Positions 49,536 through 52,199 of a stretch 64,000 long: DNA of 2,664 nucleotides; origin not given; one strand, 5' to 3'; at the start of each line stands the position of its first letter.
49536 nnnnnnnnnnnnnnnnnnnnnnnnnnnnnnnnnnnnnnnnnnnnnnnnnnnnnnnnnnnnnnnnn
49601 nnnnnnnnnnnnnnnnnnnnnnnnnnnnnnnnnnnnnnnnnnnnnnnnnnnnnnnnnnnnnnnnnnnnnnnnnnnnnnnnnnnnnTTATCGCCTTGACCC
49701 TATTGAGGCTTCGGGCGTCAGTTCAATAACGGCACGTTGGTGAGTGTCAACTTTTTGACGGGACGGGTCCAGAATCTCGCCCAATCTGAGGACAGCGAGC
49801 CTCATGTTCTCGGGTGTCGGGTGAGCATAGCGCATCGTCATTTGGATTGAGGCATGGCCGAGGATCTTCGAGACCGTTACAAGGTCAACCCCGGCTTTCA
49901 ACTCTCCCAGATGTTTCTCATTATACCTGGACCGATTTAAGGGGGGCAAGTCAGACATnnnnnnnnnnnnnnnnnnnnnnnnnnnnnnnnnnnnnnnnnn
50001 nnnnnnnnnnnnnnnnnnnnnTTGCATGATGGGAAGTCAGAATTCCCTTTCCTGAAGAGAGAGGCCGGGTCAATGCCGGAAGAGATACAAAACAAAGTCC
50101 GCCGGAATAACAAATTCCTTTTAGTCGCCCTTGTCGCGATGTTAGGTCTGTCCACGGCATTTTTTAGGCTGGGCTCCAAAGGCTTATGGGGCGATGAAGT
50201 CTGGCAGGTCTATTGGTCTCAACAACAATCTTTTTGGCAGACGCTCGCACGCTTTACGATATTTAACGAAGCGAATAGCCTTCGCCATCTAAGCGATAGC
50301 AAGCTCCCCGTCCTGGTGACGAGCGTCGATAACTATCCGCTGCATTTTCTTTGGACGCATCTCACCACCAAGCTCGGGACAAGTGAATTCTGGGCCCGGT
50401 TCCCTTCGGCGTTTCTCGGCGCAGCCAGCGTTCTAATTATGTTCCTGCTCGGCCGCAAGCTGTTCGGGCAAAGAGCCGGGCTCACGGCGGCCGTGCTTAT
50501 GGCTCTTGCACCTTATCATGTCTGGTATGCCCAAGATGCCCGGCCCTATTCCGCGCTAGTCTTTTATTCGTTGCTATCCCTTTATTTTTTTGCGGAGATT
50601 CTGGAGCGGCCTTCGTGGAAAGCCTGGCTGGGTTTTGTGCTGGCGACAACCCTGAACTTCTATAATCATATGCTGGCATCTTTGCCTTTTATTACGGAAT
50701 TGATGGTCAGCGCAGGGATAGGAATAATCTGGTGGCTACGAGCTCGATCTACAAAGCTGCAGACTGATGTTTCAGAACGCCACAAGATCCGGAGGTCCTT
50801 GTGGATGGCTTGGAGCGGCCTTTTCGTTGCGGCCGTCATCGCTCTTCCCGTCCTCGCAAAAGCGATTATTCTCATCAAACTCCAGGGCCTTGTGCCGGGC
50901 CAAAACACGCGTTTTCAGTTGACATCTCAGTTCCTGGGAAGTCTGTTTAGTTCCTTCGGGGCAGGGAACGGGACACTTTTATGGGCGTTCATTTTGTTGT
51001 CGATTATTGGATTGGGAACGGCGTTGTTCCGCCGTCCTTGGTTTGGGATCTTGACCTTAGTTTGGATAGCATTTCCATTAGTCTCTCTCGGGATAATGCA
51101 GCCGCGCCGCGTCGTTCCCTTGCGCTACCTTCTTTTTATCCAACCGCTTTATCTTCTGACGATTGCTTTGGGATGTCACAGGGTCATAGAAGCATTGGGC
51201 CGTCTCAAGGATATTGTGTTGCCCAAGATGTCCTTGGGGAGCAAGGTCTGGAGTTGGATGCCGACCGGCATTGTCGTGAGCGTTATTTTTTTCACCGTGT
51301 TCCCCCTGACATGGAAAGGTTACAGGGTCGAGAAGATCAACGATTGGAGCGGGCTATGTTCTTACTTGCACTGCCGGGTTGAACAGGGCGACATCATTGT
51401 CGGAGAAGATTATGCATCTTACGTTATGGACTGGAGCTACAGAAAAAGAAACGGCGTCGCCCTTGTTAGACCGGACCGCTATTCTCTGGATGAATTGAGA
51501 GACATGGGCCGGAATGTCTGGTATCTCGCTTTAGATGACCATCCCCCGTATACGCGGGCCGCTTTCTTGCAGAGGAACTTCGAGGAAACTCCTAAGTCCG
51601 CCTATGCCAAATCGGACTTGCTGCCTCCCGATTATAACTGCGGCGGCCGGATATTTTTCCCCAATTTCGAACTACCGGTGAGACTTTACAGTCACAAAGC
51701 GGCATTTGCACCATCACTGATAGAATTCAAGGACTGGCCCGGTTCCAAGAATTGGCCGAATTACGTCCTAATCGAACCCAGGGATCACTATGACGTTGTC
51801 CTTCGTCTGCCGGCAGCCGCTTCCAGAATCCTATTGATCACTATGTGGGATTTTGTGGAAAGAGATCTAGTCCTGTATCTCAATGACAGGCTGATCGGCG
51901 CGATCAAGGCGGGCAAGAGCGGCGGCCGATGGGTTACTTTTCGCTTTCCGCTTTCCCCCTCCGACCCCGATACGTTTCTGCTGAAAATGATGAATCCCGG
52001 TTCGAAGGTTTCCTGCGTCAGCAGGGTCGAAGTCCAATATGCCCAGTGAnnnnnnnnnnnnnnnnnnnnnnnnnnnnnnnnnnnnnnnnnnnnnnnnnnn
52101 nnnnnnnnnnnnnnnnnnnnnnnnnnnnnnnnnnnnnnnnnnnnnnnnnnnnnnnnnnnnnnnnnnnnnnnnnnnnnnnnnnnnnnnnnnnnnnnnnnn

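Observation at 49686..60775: ~370-nt non-coding tail element repeated after cassette genes and fused to a truncated tyrosine-recombinase gene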

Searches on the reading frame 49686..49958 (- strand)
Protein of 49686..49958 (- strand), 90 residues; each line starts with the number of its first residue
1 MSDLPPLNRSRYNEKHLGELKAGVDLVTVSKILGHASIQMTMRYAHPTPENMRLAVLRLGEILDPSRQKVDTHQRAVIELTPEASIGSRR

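Call 15: search_protein_families(library=pfam, proteins=[window:49686-49958:-], max_evalue=0.01)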
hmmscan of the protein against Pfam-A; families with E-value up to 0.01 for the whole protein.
window:49686-49958:- (90 aa): 1 family
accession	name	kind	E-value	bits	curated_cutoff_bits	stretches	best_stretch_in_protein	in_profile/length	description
PF00589.27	Phage_integrase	-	6.2e-07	29.8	27.1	1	21-49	142-170/172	Phage integrase family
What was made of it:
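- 49686..49958 (-): 90-aa ORF. Only residues 21-90 (49686-49898) are integrase C-terminus, including the catalytic-Tyr motif RYAH. Residues 1-20 are read-through of the IS remnant. Pfam PF00589 positions 142-170 (call 15).
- Checked: The ORF 49686-49958(-) matches only the last 29 positions (142-170 of 172) of Pfam Phage_integrase, at residues 21-49, 29.8 bits against a cut-off of 27.1 (call 15).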

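Call 16: search_protein_families(library=ncbifam, proteins=[window:49686-49958:-], max_evalue=0.01)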
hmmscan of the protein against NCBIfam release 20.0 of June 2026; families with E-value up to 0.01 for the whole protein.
window:49686-49958:- (90 aa): 7 families
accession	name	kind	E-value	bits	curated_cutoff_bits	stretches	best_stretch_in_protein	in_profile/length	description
NF047926.1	integrase_GmtZ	equivalog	8.6e-05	20.7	600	1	21-58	444-481/784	gamma-mobile-trio integrase GmtZ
TIGR02224.1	recomb_XerC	equivalog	0.00017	21.1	335.15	1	20-52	250-282/295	tyrosine recombinase XerC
NF040815.2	recomb_XerA_Arch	equivalog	0.0003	20.4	220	1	20-53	227-260/263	site-specific tyrosine recombinase/integron integrase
TIGR02225.1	recomb_XerD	equivalog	0.00068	19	329.6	1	20-54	247-281/290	site-specific tyrosine recombinase XerD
NF001399.0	PRK00283.1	subfamily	0.0063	15.8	279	1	20-54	256-290/300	tyrosine recombinase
TIGR02249.1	integrase_gron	subfamily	0.0071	15.7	265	1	20-46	273-299/315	integron integrase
NF003462.0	PRK05084.1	equivalog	0.0079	15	267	1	22-59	319-356/360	tyrosine recombinase XerS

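Call 40: find_encoding_contigs(protein=window:49686-49958:-, flank=10000, max_places=6)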
Protein window:49686-49958:- (90 aa): no gene with exactly this product is on record in the collection.

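Call 53: find_homologous_proteins(query=window:49689-49910:-, max_evalue=0.00001)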
Query seq(74 aa) (74 aa): 128 proteins with E <= 0.00001 among 151 candidates; the best 120 are listed.
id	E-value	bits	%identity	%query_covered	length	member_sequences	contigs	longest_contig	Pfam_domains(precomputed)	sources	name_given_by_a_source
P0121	5.1e-23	98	77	86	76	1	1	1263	PF00589.28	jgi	-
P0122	5.2e-21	91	73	80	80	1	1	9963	PF00589.28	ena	-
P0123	1.3e-20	90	77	82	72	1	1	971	PF00589.28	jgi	jgi:hypothetical protein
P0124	1.8e-20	90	74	82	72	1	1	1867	PF00589.28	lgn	-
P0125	4.1e-20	89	87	72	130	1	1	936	PF00589.28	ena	-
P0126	7.6e-20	88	85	72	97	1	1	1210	PF00589.28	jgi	jgi:integrase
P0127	2.0e-19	86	77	72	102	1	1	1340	PF00589.28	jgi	jgi:integrase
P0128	4.3e-19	85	79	72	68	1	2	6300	PF00589.28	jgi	-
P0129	1.4e-18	84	61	91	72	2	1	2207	PF00589.28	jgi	jgi:site-specific recombinase XerD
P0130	1.7e-18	83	70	82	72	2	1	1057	PF00589.28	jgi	-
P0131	3.3e-18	83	81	72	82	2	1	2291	PF00589.28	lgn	-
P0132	3.8e-18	82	77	72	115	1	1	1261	PF00589.28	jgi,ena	-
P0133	4.3e-18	82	71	78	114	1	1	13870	PF00589.28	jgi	jgi:integrase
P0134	9.0e-18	81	79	72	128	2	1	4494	PF00589.28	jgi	-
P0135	9.6e-18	81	82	69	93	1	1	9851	PF00589.28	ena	-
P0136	1.4e-17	81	80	68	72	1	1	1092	PF00589.28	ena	-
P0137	1.8e-17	80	73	70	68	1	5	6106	PF00589.28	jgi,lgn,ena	jgi:hypothetical protein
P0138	3.5e-17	79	75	72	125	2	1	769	PF00589.28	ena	-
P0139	3.6e-17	79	72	72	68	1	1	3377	PF00589.28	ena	-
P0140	3.6e-17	79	74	72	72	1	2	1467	PF00589.28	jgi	-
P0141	4.6e-17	79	78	68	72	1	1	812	PF00589.28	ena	-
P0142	6.2e-17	78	75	72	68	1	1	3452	PF00589.28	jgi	jgi:integrase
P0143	1.2e-16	78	74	72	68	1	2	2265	PF00589.28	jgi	-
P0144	2.1e-16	77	76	68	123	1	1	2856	PF00589.28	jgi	-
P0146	2.9e-15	73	80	68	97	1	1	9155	PF00589.28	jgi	jgi:integrase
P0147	4.0e-15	73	73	69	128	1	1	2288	PF00589.28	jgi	jgi:integrase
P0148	4.4e-15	73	67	74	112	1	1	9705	PF00589.28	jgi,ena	-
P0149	4.8e-15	73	77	70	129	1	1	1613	PF00589.28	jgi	jgi:integrase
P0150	6.3e-15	72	61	84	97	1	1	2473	PF00589.28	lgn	-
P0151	6.8e-15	72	79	64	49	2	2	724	PF00589.28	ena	-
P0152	8.5e-15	72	72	68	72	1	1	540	PF00589.28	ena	-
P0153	1.0e-14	71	67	77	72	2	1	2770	PF00589.28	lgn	-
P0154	3.5e-14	70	75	65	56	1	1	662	PF00589.28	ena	-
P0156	1.4e-13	68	70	72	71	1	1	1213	PF00589.28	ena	-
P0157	1.4e-13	68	70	68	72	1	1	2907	PF00589.28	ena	-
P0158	4.4e-13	66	65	73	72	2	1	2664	PF00589.28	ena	-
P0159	5.1e-13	66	66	72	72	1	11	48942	PF00589.28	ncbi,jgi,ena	-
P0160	6.9e-13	66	66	68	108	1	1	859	PF00589.28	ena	-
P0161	8.7e-13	65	75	59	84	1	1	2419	PF00589.28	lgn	-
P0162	8.9e-13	65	69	68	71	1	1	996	PF00589.28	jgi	jgi:hypothetical protein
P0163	1.1e-12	65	73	66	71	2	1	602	PF00589.28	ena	-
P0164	1.8e-12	64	81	57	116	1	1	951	PF00589.28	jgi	-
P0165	2.8e-12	64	73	66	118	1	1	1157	PF00589.28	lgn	-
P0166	3.4e-12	64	54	91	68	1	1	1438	PF00589.28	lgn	-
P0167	5.1e-12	63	66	64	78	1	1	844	PF00589.28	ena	-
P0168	6.5e-12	63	67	65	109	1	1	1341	PF00589.28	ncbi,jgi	-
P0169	6.8e-12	63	64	72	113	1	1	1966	PF00589.28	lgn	-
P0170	9.7e-12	62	73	59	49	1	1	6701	PF00589.28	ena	-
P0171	1.3e-11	62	89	50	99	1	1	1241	PF00589.28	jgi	jgi:integrase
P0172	2.2e-11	61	60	76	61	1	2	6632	PF00589.28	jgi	-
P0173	3.4e-11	60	55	89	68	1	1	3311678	PF00589.28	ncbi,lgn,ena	-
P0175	6.1e-11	60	68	68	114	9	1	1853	PF00589.28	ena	-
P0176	8.6e-11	59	58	72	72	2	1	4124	PF00589.28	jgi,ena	-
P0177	1.4e-10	58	70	58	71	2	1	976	PF00589.28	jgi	jgi:hypothetical protein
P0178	1.8e-10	58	71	64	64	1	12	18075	PF00589.28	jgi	jgi:integrase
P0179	2.0e-10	58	56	76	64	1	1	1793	PF00589.28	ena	-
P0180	2.3e-10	58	65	66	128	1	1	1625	PF00589.28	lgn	-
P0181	2.8e-10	58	65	62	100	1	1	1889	PF00589.28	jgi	-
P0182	2.9e-10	57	68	59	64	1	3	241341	PF00589.28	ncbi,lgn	ncbi:MAG: hypothetical protein ABFD52_07170 [Acidobacteriota bacterium]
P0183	4.1e-10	57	67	62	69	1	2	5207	PF00589.28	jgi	jgi:integrase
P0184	4.2e-10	57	58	85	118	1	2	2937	PF00589.28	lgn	-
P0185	6.0e-10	56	80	47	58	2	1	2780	PF00589.28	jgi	-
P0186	6.8e-10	56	74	57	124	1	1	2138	PF00589.28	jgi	jgi:integrase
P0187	1.1e-9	56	69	57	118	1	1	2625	PF00589.28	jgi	jgi:integrase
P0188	1.1e-9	56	65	62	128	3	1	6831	PF00589.28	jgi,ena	-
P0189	1.1e-9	56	73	54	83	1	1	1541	PF00589.28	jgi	-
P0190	1.2e-9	56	59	69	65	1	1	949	PF00589.28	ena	-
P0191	1.3e-9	55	66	59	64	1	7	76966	PF00589.28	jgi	jgi:site-specific recombinase XerD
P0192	1.3e-9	55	69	57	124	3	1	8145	PF00589.28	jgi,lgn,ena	-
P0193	1.4e-9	55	69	57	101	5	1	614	PF00589.28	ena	-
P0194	2.0e-9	55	71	55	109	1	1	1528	PF00589.28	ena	-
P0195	2.3e-9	55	73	54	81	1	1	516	PF00589.28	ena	-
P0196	2.3e-9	55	73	54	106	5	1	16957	PF00589.28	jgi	-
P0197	2.5e-9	55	73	54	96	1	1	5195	PF00589.28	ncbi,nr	ncbi:MAG: site-specific integrase [Candidatus Dadabacteria bacterium]|nr:site-specific integrase [Ca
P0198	2.5e-9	55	73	54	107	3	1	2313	PF00589.28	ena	-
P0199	2.9e-9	54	71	55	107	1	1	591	PF00589.28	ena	-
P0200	3.0e-9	54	71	55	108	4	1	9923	PF00589.28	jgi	-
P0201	3.1e-9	54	74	53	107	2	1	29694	PF00589.28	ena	-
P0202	3.8e-9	54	73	54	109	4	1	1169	PF00589.28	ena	-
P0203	4.6e-9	54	74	53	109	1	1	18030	PF00589.28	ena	-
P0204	5.2e-9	54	77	47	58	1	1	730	PF00589.28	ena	-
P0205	5.5e-9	53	71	55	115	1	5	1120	PF00589.28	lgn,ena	-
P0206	5.7e-9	53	73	54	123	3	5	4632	PF00589.28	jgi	-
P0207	5.9e-9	53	76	51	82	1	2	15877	PF00589.28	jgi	-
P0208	5.9e-9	53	76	51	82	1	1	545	PF00589.28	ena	-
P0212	6.8e-9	53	76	51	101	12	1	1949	PF00589.28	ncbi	ncbi:MAG: site-specific integrase, partial [Thermodesulfobacteriota bacterium]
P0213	1.0e-8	53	76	51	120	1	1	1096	PF00589.28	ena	-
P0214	1.1e-8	52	70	54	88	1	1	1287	PF00589.28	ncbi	-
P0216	1.2e-8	52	76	51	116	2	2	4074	PF00589.28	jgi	-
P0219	8.4e-8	50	61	62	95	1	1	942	PF00589.28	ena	-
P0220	8.8e-8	50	48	81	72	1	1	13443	PF00589.28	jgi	-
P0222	1.1e-7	49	53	77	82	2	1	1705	PF00589.28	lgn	-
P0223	2.4e-7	48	61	62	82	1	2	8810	PF00589.28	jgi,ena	-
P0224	2.4e-7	48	59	59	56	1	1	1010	PF00589.28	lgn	-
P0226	2.8e-7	48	63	55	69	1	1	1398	PF00589.28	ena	-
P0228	5.7e-7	47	55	74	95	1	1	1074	PF00589.28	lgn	-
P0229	6.2e-7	47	61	62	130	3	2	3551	PF00589.28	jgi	-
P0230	6.3e-7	47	59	62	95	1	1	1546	PF00589.28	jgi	jgi:hypothetical protein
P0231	6.9e-7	47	54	65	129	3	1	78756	PF00589.28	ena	-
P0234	1.3e-6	46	55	74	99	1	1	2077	PF00589.28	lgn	-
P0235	1.7e-6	46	60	57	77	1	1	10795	PF00589.28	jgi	jgi:hypothetical protein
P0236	1.8e-6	46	66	51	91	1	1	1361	PF00589.28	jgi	jgi:hypothetical protein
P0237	2.0e-6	45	59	59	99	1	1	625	PF00589.28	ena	-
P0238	2.1e-6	45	53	74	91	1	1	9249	PF00589.28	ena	-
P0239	2.2e-6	45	59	62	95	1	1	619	PF00589.28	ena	-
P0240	2.3e-6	45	51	77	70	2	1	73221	PF00589.28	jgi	jgi:site-specific recombinase XerC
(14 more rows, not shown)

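Call 61: find_encoding_contigs(protein=P0159, flank=4000, max_places=8)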
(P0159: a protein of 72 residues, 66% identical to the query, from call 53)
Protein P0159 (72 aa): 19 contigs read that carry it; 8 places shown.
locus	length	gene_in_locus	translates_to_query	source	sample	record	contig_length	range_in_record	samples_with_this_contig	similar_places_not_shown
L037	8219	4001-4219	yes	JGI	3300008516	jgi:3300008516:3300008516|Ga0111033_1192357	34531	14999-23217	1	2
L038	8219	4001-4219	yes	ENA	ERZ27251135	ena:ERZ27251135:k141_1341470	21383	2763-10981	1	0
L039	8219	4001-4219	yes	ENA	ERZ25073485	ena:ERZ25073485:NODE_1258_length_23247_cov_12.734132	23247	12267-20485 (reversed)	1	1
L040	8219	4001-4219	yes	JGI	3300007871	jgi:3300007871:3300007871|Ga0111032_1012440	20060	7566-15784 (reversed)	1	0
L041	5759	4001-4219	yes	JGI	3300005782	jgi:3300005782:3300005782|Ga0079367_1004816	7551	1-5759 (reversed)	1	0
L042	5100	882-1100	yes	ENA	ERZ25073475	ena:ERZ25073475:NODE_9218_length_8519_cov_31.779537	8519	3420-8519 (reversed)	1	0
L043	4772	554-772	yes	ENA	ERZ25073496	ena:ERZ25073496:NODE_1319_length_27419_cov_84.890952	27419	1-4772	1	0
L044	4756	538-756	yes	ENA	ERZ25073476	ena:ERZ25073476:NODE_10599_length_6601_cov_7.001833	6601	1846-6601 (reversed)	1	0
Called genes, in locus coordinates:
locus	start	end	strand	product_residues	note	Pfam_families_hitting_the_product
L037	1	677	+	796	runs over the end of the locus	PF07697:7TMR-HDED, PF07698:7TM-7TMR_HD, PF01966:HD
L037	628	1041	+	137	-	PF02130:YbeY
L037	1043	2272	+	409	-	PF01595:CNNM, PF00571:CBS (faint), PF03471:CorC_HlyC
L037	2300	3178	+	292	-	PF00350:Dynamin_N (faint), PF01926:MMR_HSR1, PF02421:FeoB_N, PF03193:RsgA_GTPase (faint), PF04548:AIG1 (faint), PF00009:GTP_EFTU, PF16897:MMR_HSR1_Xtn (faint), PF07650:KH_2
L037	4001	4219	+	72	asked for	PF00589:Phage_integrase (weak)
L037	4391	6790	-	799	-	PF12704:MacB_PCD, PF02687:FtsX, PF12704:MacB_PCD, PF02687:FtsX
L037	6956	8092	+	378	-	PF01757:Acyl_transf_3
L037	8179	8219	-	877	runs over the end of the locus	PF12704:MacB_PCD, PF02687:FtsX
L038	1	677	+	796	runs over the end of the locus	PF07697:7TMR-HDED, PF07698:7TM-7TMR_HD, PF01966:HD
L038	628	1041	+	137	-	PF02130:YbeY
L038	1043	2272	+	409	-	PF01595:CNNM, PF00571:CBS (faint), PF03471:CorC_HlyC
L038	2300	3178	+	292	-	PF00350:Dynamin_N (faint), PF01926:MMR_HSR1, PF02421:FeoB_N, PF03193:RsgA_GTPase (faint), PF04548:AIG1 (faint), PF00009:GTP_EFTU, PF16897:MMR_HSR1_Xtn (faint), PF07650:KH_2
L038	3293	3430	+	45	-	-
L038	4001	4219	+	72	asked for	PF00589:Phage_integrase (weak)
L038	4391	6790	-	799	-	PF12704:MacB_PCD, PF02687:FtsX, PF12704:MacB_PCD, PF02687:FtsX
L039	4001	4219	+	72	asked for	PF00589:Phage_integrase (weak)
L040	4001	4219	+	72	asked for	PF00589:Phage_integrase (weak)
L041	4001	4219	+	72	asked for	PF00589:Phage_integrase (weak)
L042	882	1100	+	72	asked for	PF00589:Phage_integrase (weak)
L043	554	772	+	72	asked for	PF00589:Phage_integrase (weak)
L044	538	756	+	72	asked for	PF00589:Phage_integrase (weak)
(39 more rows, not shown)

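Call 62: find_encoding_contigs(protein=P0173, flank=4000, max_places=4)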
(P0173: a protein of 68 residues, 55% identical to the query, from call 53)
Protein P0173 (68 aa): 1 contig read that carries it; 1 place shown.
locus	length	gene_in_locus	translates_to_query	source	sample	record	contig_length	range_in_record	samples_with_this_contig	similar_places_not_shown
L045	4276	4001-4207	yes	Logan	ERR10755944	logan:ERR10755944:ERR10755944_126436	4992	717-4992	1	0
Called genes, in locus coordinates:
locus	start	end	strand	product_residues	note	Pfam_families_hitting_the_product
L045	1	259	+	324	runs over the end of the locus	?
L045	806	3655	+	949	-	PF13620:CarboxypepD_reg, PF13715:CarbopepD_reg_2, PF17802:SpaA (faint), PF22904:NOMO1-like_2nd (weak), PF17210:SdrD_B (weak), PF25183:OMP_b-brl_4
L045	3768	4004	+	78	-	-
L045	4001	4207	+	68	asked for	PF00589:Phage_integrase (weak)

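Call 63: find_encoding_contigs(protein=P0122, flank=4000, max_places=4)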
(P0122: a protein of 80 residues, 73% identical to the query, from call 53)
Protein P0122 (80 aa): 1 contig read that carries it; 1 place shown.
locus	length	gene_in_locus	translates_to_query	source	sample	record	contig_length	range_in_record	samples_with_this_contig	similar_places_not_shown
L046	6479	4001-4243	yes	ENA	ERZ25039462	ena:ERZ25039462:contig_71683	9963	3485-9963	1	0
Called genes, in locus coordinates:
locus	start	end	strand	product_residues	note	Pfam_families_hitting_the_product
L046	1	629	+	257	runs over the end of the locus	PF06719:AraC_N, PF00165:HTH_AraC, PF12833:HTH_18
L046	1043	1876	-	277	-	PF00805:Pentapeptide, PF13599:Pentapeptide_4 (weak), PF00805:Pentapeptide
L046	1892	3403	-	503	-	PF28068:Scy (weak), PF13250:SNIPE, PF10544:T5orf172, PF13455:MUG113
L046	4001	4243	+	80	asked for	PF00589:Phage_integrase (weak)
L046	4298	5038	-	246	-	-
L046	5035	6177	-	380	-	PF13304:AAA_21 (faint)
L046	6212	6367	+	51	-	-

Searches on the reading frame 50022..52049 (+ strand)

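Call 15: search_protein_families(library=pfam, proteins=[window:50022-52049:+], max_evalue=0.01)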
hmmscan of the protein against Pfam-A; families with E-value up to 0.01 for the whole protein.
window:50022-52049:+ (675 aa): 1 family
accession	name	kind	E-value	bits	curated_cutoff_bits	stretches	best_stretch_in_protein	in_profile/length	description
PF13231.12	PMT_2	-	4.8e-13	50.1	26.1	1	106-221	4-120/160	Dolichyl-phosphate-mannose-protein mannosyltransferase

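Call 16: search_protein_families(library=ncbifam, proteins=[window:50022-52049:+], max_evalue=0.01)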
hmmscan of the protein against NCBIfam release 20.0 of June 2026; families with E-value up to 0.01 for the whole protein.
window:50022-52049:+ (675 aa): 3 families
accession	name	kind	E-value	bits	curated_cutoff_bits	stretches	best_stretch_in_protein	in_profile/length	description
TIGR03663.1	TIGR03663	subfamily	1.3e-07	31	126.25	1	116-277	64-218/435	flippase activity-associated protein Agl23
TIGR04154.1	archaeo_STT3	subfamily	3.2e-06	25.8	450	1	122-168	95-141/831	oligosaccharyl transferase, archaeosortase A system-associated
NF052499.1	MnslTaseMT1671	equivalog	1.9e-05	23.4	900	1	118-243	93-212/523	mannosyltransferase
